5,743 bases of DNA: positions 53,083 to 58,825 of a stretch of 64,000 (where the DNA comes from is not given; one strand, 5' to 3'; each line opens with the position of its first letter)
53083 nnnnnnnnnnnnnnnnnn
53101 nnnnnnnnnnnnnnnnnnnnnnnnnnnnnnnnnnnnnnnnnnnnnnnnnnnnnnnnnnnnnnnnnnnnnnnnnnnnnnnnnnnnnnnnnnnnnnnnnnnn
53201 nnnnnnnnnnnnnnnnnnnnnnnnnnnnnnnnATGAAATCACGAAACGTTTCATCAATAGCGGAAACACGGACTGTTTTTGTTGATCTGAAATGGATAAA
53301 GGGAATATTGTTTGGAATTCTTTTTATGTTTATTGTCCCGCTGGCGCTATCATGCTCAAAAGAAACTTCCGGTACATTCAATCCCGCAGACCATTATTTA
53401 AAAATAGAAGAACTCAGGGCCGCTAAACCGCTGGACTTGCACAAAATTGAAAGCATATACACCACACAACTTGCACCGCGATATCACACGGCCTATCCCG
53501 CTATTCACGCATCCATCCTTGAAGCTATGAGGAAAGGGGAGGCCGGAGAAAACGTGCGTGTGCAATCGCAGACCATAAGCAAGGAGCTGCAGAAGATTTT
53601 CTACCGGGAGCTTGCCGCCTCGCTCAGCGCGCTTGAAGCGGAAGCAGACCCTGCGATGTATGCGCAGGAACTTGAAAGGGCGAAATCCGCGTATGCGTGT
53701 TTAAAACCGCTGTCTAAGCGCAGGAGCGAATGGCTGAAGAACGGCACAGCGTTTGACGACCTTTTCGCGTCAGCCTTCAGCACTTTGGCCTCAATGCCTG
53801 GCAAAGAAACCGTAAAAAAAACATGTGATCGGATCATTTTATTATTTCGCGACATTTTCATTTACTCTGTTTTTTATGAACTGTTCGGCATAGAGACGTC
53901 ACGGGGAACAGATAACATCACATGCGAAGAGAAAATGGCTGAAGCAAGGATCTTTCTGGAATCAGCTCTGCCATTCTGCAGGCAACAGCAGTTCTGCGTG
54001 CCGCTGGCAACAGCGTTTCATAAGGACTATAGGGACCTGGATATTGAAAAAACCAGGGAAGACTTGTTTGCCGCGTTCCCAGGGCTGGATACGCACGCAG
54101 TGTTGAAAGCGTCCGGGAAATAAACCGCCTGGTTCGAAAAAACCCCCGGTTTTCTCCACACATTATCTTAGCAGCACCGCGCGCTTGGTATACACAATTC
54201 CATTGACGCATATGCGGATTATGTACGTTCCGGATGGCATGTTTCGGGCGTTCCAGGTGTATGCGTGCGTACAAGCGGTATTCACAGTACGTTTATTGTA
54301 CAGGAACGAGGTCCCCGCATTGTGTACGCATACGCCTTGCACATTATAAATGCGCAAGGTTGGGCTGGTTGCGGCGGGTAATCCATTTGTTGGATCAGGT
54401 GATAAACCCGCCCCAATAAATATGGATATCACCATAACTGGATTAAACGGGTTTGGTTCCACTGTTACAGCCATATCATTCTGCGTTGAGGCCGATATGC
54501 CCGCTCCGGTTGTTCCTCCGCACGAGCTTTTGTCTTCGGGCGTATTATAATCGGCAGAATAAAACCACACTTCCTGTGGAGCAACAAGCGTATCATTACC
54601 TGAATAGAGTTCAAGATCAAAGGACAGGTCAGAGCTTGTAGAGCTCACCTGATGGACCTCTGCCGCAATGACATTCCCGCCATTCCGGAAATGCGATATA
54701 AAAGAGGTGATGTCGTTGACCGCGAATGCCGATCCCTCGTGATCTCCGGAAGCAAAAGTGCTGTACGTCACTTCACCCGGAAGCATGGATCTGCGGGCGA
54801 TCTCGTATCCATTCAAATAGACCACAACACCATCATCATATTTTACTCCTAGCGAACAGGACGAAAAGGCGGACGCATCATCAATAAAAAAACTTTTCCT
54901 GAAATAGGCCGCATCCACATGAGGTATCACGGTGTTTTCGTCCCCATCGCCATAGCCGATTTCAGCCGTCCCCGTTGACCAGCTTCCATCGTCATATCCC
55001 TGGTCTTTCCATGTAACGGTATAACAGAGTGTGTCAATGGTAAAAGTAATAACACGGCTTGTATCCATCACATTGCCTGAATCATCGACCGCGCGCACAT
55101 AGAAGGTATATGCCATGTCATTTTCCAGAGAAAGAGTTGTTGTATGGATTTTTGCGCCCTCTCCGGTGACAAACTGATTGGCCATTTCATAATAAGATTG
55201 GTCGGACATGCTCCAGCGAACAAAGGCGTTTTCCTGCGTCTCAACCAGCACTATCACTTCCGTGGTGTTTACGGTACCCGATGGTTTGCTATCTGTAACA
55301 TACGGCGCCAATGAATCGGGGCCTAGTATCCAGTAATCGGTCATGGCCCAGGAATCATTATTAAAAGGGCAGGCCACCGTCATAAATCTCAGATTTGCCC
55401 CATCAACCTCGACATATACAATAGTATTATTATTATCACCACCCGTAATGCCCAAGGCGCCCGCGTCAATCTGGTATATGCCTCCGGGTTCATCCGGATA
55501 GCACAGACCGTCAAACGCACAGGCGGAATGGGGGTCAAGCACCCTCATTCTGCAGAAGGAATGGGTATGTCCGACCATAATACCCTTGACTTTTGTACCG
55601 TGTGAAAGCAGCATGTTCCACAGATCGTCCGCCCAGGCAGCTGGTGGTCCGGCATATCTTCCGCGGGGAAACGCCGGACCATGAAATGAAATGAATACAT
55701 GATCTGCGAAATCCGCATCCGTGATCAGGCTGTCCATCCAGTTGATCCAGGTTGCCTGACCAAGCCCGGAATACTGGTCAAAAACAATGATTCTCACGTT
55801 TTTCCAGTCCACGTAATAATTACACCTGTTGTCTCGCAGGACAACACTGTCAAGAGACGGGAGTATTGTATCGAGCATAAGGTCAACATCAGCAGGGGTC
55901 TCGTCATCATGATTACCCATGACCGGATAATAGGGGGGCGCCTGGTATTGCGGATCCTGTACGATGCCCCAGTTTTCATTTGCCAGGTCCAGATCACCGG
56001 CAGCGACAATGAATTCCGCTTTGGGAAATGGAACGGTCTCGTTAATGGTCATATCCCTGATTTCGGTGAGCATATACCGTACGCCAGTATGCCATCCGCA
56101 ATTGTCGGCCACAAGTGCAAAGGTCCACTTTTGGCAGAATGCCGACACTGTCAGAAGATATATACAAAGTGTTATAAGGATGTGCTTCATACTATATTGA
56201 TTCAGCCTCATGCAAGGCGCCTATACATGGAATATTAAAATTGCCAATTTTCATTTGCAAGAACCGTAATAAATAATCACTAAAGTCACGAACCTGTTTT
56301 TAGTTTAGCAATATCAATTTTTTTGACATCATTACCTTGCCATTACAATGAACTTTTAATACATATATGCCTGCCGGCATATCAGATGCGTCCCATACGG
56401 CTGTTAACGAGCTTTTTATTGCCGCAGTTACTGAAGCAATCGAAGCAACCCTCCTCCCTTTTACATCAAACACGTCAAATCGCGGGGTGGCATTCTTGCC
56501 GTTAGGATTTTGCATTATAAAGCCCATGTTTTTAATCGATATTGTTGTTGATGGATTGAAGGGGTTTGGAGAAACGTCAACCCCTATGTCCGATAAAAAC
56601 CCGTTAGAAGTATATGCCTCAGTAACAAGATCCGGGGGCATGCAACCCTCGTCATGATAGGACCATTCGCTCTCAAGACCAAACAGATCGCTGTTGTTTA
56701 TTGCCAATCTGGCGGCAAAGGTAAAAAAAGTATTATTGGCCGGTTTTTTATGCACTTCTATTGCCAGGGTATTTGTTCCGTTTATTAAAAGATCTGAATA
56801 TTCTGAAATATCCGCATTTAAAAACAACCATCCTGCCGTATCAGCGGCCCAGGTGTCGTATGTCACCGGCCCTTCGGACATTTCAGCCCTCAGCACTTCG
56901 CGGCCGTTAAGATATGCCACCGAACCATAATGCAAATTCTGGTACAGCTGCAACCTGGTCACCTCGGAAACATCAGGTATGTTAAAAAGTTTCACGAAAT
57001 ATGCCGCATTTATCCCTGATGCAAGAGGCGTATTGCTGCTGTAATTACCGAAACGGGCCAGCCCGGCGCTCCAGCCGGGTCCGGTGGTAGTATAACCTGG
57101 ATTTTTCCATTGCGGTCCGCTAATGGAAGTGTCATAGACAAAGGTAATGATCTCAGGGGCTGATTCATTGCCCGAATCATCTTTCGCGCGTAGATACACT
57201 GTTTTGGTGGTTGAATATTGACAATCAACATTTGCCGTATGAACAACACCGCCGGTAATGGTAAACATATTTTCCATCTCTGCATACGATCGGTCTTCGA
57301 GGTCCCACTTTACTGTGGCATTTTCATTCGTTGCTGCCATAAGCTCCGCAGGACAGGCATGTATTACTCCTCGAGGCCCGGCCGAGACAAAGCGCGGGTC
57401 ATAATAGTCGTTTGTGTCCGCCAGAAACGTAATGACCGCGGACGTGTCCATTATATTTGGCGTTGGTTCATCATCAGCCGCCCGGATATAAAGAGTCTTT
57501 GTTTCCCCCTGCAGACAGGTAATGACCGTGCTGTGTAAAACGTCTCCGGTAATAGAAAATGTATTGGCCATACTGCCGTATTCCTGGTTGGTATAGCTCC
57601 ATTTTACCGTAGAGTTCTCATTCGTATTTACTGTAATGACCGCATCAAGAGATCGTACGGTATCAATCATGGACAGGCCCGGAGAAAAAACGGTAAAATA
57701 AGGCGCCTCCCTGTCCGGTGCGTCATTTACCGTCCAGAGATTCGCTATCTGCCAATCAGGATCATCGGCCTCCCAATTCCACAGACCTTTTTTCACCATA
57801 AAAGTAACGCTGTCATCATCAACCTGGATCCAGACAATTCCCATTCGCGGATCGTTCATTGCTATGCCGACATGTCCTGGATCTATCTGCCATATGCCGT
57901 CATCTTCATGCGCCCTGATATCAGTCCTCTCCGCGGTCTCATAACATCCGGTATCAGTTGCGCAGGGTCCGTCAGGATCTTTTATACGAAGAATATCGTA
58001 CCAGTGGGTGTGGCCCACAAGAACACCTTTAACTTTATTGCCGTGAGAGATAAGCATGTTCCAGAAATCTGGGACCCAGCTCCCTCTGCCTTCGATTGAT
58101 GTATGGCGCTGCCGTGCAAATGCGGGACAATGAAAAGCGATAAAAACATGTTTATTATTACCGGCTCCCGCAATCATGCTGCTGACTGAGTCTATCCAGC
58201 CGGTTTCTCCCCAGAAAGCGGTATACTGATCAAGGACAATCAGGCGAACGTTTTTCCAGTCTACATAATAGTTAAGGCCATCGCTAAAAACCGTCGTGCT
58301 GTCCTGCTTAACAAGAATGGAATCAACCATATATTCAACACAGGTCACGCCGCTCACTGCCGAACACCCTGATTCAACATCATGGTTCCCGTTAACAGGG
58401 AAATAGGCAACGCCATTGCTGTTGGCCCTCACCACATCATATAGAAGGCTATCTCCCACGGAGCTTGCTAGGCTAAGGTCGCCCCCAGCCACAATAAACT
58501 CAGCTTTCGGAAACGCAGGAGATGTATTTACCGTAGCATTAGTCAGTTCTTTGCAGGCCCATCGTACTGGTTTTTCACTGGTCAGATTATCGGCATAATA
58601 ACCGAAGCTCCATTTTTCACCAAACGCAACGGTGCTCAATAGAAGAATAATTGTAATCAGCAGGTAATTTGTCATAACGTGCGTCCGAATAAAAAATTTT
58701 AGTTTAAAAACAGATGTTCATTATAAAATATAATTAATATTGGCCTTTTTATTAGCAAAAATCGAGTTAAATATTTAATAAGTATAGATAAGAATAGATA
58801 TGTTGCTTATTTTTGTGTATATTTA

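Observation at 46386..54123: Eight translationally coupled genes: radical SAM/SPASM, a TPR membrane protein with a small peptide (twice), TlpA-like thioredoxin, membrane-anchored phosphoesterase, lipoprotein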

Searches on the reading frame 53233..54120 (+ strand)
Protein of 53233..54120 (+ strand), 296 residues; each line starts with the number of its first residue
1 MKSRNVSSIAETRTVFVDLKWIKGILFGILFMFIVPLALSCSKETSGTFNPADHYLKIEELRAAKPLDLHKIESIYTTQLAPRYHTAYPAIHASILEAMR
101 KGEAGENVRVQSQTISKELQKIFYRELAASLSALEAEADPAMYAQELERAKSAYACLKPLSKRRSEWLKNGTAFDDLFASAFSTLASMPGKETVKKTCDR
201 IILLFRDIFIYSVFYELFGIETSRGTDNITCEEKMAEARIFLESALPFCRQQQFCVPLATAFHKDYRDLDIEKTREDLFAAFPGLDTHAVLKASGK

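Call 3: search_protein_families(library=ncbifam, proteins=[window:53233-54120:+], max_evalue=0.01)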
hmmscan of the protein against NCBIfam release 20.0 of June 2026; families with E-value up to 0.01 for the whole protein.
window:53233-54120:+ (296 aa): 0 families

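Call 4: search_protein_families(library=pfam, proteins=[window:53233-54120:+], max_evalue=0.01)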
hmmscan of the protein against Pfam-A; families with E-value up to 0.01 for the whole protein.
window:53233-54120:+ (296 aa): 0 families

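Call 72: search_solved_structures(query=A4, max_evalue=10)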
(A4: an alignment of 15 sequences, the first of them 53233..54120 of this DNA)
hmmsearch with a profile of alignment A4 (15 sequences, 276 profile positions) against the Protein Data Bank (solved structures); distinct sequences matched with E-value up to 10: 1.
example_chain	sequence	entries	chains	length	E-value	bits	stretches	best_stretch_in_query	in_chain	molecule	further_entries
7but_A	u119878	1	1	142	0.026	17.2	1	19-107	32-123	Aciniform Spidroin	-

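Call 73: search_protein_families(library=pfam, alignment_id=A4, max_evalue=0.1)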
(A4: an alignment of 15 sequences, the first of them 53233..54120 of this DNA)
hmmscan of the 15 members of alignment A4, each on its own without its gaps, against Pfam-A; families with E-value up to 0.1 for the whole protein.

A. member 1, window:53233-54120:+ (296 aa): 0 families

B. families by the number of members that match (of 15 scanned): 10 families
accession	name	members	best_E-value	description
PF09645.16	F-112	1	0.0021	F-112 protein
PF15978.11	TnsD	1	0.0024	Tn7-like transposition protein D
PF00452.24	Bcl-2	1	0.016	Apoptosis regulator proteins, Bcl-2 family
PF17719.6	DUF5564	1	0.018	Family of unknown function (DUF5564)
PF06209.18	COBRA1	1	0.029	Cofactor of BRCA1 (COBRA1)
PF11841.14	ELMO_ARM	1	0.03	ELMO, armadillo-like helical domain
PF11740.13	KfrA_N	1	0.049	Plasmid replication region DNA-binding N-term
PF04751.20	DarP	1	0.052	Dual-action ribosomal maturation protein DarP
PF01316.27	Arg_repressor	1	0.056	Arginine repressor, DNA binding domain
PF10752.14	DUF2533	1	0.064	Protein of unknown function (DUF2533)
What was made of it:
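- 53233..54123 (+): Exported all-helical protein of 296 aa (likely lipoprotein) with conserved K117, Q120, P159, R163, R164, E216, C231, K234 and E237. It has no known family. No PDB or Pfam relative (calls 72, 73).
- Tried and rejected: The 296-aa protein has no Pfam or PDB relative (calls 72, 73).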

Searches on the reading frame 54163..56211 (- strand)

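Call 41: search_protein_families(library=pfam, proteins=[window:54163-56211:-], max_evalue=0.001)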
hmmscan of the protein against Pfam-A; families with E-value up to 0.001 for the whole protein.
window:54163-56211:- (682 aa): 1 family
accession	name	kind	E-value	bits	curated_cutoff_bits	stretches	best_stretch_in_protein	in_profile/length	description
PF00149.33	Metallophos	-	2.8e-07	31.6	21.5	1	57-218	23-190/191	Calcineurin-like phosphoesterase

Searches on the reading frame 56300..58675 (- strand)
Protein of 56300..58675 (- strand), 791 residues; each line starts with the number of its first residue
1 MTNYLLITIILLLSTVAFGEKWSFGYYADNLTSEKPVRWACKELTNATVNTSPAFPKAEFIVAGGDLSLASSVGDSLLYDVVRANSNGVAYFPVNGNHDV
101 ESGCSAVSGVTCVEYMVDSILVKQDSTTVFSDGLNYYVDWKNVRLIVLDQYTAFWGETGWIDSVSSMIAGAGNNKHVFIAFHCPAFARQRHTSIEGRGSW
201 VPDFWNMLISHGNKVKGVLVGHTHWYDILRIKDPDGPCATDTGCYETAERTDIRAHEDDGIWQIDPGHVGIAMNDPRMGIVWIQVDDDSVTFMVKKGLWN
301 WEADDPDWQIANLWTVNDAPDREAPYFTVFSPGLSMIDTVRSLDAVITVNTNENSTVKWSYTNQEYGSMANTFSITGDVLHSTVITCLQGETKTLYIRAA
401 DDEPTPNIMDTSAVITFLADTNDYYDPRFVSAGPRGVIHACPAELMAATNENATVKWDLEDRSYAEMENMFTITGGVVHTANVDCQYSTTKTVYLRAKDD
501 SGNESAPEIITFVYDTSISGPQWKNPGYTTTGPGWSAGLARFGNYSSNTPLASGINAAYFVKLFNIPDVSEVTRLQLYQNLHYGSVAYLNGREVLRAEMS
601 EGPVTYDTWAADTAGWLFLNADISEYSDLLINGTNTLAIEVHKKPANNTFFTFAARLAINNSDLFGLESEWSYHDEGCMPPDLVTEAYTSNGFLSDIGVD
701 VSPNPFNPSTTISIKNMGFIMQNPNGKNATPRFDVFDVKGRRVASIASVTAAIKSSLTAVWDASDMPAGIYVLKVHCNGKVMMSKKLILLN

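Call 41: search_protein_families(library=pfam, proteins=[window:56300-58675:-], max_evalue=0.001)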
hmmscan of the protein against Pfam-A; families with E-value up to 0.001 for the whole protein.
window:56300-58675:- (791 aa): 2 families
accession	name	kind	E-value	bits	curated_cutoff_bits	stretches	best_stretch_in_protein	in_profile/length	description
PF18962.6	Por_Secre_tail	-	2e-06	28.4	27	1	702-788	2-74/75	Secretion system C-terminal sorting domain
PF00149.33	Metallophos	-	0.0002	22.3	21.5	1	55-226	28-191/191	Calcineurin-like phosphoesterase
